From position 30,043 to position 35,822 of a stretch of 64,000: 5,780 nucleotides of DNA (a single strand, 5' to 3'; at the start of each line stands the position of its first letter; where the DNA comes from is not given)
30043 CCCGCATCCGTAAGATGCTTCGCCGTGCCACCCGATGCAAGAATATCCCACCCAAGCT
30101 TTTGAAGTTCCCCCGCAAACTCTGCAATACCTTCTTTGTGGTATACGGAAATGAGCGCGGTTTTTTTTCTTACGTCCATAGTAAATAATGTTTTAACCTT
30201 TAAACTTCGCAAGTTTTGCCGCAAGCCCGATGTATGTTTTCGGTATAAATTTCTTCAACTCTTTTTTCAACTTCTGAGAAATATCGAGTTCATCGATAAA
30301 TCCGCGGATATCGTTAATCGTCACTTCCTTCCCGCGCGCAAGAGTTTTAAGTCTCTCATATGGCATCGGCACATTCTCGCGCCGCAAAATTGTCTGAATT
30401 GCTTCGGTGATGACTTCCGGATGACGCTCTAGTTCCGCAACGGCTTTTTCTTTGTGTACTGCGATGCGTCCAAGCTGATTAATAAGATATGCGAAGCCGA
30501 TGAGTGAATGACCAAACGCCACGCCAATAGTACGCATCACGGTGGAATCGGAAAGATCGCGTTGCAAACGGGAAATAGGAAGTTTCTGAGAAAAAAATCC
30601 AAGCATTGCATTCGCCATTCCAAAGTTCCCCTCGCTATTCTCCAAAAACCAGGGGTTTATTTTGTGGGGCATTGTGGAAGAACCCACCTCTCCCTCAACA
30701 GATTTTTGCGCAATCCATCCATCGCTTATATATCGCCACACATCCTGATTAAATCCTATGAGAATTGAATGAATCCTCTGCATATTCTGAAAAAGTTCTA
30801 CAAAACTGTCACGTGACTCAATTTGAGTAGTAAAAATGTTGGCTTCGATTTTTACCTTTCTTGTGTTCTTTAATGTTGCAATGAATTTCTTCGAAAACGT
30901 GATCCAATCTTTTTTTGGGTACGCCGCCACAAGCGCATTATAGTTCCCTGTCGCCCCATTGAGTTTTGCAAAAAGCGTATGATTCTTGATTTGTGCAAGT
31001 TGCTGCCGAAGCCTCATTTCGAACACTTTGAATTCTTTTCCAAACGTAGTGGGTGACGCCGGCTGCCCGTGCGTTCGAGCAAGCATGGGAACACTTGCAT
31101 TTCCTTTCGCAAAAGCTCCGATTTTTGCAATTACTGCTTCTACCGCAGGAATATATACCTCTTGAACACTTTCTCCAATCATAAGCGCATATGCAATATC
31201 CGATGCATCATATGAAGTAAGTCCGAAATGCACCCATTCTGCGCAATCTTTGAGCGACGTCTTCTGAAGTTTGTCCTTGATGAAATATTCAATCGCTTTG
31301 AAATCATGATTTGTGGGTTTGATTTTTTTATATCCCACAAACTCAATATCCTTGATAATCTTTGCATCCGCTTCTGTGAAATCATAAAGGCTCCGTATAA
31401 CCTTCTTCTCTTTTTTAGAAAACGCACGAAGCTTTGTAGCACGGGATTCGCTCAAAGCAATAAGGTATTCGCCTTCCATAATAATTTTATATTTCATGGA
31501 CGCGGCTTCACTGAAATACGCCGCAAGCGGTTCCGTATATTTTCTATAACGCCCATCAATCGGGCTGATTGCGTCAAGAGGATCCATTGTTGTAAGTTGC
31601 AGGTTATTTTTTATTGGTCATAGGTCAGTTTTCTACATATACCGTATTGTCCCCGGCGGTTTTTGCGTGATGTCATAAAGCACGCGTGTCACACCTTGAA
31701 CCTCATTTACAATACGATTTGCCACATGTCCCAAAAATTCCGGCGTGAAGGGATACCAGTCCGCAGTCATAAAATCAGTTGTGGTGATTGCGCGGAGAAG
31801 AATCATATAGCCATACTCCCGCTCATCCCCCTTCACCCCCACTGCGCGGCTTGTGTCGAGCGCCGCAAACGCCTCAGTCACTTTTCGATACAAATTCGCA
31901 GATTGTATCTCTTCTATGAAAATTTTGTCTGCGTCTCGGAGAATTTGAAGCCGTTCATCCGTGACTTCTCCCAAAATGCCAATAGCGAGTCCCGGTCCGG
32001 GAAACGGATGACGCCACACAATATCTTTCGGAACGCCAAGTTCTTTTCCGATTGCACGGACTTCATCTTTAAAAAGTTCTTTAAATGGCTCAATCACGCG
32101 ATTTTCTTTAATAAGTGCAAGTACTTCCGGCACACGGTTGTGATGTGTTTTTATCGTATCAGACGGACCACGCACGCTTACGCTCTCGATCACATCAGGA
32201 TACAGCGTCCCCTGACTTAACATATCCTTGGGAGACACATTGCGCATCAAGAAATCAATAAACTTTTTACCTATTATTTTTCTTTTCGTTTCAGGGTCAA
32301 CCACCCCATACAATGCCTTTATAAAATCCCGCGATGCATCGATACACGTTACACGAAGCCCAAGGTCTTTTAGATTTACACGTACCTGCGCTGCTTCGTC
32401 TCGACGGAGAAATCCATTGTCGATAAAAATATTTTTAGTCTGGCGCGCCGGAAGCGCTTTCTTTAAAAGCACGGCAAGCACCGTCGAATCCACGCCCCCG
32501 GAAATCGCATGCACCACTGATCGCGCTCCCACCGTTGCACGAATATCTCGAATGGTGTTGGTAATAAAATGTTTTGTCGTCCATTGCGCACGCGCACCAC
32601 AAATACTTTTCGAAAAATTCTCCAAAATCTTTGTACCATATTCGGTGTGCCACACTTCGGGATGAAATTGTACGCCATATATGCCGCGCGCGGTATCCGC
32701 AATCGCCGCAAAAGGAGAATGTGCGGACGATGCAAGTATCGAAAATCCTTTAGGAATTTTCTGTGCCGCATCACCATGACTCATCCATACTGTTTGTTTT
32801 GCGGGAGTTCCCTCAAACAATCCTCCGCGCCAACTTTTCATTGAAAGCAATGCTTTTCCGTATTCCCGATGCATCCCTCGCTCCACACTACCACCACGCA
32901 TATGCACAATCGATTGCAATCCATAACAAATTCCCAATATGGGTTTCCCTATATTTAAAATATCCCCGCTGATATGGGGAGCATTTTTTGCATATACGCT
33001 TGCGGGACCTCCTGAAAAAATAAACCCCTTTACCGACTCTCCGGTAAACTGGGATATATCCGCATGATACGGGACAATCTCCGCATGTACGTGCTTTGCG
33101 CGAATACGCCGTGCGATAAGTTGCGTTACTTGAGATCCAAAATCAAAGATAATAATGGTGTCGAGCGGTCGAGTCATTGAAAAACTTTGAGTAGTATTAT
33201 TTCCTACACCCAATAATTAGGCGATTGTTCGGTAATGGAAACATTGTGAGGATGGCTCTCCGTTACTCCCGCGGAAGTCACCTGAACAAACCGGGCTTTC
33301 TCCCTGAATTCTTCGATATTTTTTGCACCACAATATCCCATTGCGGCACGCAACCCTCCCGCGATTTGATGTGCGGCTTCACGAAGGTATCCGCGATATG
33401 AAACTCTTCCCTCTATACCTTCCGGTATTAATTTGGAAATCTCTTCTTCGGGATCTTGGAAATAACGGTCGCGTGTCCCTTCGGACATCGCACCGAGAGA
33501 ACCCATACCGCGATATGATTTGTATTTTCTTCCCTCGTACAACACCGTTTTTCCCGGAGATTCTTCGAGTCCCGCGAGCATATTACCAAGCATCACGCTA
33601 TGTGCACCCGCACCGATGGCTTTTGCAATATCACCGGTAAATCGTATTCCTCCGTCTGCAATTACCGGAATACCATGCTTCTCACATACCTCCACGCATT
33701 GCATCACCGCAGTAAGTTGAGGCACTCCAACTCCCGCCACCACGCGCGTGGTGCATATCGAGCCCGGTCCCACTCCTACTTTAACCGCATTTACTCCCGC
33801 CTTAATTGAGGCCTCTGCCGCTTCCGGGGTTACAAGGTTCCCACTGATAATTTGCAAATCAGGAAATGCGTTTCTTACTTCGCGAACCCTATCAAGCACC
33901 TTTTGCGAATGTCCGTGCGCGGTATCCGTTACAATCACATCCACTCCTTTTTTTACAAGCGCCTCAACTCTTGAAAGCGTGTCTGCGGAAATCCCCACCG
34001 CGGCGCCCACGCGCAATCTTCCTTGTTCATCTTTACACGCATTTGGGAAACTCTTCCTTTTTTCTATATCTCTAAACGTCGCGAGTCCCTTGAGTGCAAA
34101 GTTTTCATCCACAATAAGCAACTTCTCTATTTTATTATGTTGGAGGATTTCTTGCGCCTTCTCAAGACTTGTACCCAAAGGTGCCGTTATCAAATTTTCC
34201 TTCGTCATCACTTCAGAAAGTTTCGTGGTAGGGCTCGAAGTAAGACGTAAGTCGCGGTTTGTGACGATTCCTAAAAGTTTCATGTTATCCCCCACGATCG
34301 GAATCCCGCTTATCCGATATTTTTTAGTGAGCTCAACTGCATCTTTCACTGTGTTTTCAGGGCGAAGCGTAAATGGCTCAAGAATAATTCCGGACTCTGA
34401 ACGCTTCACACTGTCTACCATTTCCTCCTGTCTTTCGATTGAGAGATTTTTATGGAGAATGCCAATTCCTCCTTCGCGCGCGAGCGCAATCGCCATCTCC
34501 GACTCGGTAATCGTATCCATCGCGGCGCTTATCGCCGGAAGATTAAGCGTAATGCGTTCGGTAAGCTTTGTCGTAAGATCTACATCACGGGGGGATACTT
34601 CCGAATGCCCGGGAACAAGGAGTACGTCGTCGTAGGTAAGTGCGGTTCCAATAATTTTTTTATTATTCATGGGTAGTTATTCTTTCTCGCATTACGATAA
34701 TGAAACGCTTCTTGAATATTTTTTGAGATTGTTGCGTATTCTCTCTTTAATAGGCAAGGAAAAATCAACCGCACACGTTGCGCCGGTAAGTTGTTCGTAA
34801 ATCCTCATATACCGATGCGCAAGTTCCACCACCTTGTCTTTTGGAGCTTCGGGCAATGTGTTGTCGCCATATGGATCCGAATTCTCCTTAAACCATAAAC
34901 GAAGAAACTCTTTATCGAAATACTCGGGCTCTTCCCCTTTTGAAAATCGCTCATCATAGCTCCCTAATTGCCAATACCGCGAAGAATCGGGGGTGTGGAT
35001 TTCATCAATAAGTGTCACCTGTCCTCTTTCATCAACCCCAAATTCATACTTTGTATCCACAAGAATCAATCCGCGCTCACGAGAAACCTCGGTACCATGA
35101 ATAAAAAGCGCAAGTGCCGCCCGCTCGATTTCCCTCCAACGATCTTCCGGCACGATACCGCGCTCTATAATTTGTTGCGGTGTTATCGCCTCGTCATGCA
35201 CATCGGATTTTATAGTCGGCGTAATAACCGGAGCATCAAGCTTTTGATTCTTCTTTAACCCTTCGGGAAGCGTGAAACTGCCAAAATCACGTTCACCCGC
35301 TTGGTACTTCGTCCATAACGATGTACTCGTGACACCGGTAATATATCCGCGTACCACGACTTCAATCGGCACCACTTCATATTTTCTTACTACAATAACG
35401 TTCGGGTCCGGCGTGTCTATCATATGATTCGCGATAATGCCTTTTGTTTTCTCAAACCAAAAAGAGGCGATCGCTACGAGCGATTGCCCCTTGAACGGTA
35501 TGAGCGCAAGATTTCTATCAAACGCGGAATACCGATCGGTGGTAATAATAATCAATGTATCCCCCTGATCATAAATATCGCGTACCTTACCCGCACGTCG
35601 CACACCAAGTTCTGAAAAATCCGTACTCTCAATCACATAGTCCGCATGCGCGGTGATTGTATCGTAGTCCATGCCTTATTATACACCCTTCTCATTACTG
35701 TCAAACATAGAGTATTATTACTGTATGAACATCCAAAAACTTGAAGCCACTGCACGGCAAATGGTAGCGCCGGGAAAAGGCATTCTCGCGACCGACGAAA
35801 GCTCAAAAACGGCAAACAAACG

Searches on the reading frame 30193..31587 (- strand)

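Call 109: search_protein_families(library=pfam, proteins=[window:30193-31587:-], max_evalue=0.001)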
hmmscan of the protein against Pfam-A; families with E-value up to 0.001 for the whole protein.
window:30193-31587:- (464 aa): 2 families
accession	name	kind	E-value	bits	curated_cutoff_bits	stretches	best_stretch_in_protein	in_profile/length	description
PF00206.25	Lyase_1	-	2.6e-41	142.5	27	1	12-320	1-305/312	Lyase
PF08328.16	ASL_C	-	2.4e-39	134.4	35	1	339-453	1-115/115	Adenylosuccinate lyase C-terminal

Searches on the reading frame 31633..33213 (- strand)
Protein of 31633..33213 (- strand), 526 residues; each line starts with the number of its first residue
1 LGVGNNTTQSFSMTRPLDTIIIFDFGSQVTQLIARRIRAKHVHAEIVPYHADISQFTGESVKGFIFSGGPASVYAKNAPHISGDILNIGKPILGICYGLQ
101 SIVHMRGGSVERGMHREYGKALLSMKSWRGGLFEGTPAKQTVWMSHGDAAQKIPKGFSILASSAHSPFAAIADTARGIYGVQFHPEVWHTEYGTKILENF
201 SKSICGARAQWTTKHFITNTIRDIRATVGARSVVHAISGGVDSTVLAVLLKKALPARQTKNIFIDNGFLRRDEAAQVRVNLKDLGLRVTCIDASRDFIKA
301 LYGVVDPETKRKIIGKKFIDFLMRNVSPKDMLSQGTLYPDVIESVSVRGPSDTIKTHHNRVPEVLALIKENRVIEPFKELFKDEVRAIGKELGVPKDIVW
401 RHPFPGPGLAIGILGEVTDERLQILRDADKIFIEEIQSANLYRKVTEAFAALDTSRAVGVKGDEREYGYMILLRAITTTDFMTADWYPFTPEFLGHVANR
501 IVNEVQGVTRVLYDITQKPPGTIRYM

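Call 109: search_protein_families(library=pfam, proteins=[window:31633-33213:-], max_evalue=0.001)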
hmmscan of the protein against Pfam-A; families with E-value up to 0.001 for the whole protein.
window:31633-33213:- (526 aa): 4 families
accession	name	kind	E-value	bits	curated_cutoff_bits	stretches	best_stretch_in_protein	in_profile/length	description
PF00117.34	GATase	-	3.4e-41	141.5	22.8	1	22-200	2-186/190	Glutamine amidotransferase class-I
PF00958.27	GMP_synt_C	-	4e-36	123.4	27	1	434-525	1-92/92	GMP synthase C terminal domain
PF02540.23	NAD_synthase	-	6.5e-11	42.2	21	1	217-294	5-82/242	NAD synthase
PF07722.19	Peptidase_C26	-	5.1e-07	30.1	20.5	1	85-186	101-219/219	Peptidase C26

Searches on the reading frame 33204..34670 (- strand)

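Call 109: search_protein_families(library=pfam, proteins=[window:33204-34670:-], max_evalue=0.001)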
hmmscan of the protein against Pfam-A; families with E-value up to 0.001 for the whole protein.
window:33204-34670:- (488 aa): 6 families
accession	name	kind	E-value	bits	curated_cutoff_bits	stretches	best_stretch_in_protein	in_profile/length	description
PF00478.31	IMPDH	-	3e-162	539.9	25.6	1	10-475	1-345/345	IMP dehydrogenase / GMP reductase domain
PF00571.33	CBS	-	3e-19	69.5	24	2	98-142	8-52/57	CBS domain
PF03060.21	NMO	-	1.3e-07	31.8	28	1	223-375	94-235/331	Nitronate monooxygenase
PF01070.24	FMN_dh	-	6.1e-07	29.2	24.9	1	259-364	207-304/350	FMN-dependent dehydrogenase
PF04131.20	NanE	-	0.00041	20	27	0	230-370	52-181/192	Putative N-acetylmannosamine-6-phosphate epimerase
PF02581.23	TMP-TENI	-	0.00084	19.2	27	0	261-360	84-175/180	Thiamine monophosphate synthase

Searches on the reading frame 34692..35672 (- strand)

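Call 109: search_protein_families(library=pfam, proteins=[window:34692-35672:-], max_evalue=0.001)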
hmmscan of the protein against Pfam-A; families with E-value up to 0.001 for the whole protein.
window:34692-35672:- (326 aa): 1 family
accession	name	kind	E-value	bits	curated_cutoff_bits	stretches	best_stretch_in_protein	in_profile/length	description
PF01259.24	SAICAR_synt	-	6.7e-67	226.1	20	1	27-270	4-228/233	SAICAR synthetase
